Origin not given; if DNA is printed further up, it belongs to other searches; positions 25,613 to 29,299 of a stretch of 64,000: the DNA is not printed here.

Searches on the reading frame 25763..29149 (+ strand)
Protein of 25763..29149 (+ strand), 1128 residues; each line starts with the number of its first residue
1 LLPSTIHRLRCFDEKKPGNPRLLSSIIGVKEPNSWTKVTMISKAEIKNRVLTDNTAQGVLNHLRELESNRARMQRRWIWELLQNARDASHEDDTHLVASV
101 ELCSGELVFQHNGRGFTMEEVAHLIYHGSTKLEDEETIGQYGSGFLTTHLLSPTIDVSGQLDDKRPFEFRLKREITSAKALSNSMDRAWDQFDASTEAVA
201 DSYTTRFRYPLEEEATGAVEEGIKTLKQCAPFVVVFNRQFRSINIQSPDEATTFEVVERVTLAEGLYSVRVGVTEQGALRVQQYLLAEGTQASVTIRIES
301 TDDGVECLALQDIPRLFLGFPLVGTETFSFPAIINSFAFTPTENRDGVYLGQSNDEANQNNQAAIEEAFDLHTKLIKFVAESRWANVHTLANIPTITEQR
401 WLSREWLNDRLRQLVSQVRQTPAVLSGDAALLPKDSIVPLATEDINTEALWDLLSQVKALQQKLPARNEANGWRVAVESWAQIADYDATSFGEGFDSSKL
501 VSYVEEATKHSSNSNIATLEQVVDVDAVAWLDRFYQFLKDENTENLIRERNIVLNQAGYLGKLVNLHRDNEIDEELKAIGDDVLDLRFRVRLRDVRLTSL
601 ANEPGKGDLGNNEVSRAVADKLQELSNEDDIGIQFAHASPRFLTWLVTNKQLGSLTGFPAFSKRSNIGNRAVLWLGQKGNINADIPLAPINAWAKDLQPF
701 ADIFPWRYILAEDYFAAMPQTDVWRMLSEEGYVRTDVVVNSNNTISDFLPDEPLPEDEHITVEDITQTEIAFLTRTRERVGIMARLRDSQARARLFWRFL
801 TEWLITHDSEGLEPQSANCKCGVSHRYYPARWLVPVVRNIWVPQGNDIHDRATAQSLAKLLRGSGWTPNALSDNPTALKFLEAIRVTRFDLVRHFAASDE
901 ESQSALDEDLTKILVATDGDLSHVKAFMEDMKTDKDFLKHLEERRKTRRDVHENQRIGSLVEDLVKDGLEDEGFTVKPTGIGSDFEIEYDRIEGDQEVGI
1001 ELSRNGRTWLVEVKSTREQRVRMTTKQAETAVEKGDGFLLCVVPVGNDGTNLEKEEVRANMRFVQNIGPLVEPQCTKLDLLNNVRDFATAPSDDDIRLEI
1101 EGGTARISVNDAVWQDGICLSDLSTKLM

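Call 65: search_protein_families(library=pfam, proteins=[window:25763-29149:+], max_evalue=0.001)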
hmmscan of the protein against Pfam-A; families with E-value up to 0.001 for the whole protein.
window:25763-29149:+ (1128 aa): 2 families
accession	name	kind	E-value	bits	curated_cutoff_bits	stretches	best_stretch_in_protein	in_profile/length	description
PF02518.31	HATPase_c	-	4.2e-05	24.4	26.4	0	75-145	7-75/111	Histidine kinase-, DNA gyrase B-, and HSP90-like ATPase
PF13020.12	NOV_C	-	5.4e-05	23.6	22.1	1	1002-1048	35-84/91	Protein NO VEIN, C-terminal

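Call 66: search_protein_families(library=padloc, proteins=[window:25763-29149:+], max_evalue=0.001)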
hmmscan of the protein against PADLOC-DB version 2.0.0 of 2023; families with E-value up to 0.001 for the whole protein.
window:25763-29149:+ (1128 aa): 5 families
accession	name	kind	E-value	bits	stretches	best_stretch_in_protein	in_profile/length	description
PDLC03967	TmtA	-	4.2e-191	635.9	1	45-1126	10-1055/1063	-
PDLC03972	TmtA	-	4.7e-17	59.4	1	55-252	22-212/1302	-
PDLC03966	TmtA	-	1.4e-12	44.3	1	62-255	31-236/1655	-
PDLC03964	TmtA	-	2.4e-10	37.1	1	76-424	48-402/1538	-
PDLC03970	TmtA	-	2.1e-06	24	1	75-152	63-135/1552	-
